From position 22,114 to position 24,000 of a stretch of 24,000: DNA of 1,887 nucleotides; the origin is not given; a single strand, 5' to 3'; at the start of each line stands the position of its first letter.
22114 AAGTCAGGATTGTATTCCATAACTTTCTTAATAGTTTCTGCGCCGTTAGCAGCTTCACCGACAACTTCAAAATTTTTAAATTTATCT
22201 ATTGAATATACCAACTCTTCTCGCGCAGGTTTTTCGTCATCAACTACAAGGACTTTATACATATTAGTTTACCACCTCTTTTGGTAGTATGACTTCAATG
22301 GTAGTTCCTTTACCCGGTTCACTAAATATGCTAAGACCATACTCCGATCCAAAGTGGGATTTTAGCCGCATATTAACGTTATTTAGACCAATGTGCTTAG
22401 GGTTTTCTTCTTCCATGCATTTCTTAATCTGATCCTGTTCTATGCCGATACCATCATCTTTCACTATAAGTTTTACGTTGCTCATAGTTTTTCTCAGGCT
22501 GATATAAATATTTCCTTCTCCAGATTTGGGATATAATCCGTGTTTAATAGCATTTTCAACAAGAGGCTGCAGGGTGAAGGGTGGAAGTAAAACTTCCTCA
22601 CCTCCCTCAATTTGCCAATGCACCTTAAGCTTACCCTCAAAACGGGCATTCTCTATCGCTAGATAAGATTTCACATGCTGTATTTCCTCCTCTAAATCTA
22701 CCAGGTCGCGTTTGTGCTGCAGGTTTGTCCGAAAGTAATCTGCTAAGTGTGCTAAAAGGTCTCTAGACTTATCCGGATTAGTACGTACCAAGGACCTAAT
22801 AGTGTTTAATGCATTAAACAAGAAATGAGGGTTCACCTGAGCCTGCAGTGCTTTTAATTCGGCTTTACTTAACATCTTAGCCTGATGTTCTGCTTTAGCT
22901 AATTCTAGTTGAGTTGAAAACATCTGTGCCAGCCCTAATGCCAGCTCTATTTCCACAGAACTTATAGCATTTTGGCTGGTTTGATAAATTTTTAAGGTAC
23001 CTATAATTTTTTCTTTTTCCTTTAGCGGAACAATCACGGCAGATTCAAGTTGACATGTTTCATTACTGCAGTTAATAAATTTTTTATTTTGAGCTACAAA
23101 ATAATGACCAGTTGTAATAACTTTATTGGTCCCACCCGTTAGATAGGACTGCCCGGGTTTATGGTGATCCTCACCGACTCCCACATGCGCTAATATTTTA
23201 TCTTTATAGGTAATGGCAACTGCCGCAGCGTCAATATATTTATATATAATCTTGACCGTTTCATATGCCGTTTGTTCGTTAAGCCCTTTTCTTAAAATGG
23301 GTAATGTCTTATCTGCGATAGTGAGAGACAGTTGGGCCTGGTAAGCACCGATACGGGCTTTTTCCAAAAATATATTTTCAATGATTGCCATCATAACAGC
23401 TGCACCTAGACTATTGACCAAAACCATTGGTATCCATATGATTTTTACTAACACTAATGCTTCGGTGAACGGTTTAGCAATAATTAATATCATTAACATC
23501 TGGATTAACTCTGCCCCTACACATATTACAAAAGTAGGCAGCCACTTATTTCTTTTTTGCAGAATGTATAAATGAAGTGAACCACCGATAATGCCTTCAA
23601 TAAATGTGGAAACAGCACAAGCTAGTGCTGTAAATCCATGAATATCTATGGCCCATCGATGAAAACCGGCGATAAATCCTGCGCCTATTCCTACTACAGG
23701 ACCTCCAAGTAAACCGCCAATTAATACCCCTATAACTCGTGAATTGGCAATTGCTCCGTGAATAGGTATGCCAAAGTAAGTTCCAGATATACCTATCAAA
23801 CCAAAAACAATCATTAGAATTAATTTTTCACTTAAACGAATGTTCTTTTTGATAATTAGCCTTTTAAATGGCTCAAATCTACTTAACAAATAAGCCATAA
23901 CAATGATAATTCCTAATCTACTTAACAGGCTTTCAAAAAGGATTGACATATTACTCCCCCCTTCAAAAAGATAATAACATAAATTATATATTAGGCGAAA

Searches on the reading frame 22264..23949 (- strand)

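Call 68: search_protein_families(library=pfam, proteins=[window:22264-23949:-], max_evalue=0.001)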
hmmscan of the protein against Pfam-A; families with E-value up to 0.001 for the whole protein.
window:22264-23949:- (561 aa): 5 families
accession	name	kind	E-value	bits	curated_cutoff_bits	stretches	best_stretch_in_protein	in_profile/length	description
PF07694.17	5TM-5TMR_LYT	-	7.3e-53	179.1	24.6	1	27-192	3-168/169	5TMR of 5TMR-LYT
PF06580.19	His_kinase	-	1.2e-28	99.6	25.2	1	363-441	1-81/81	Histidine kinase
PF02518.31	HATPase_c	-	5.1e-12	46.7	26.4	1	460-558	10-110/111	Histidine kinase-, DNA gyrase B-, and HSP90-like ATPase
PF01590.32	GAF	-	5.8e-07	30.6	22.4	1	225-347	3-132/133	GAF domain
PF15714.11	SpoVT_C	-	0.00041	20.9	27.5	1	227-349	5-128/128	Stage V sporulation protein T C-terminal, transcription factor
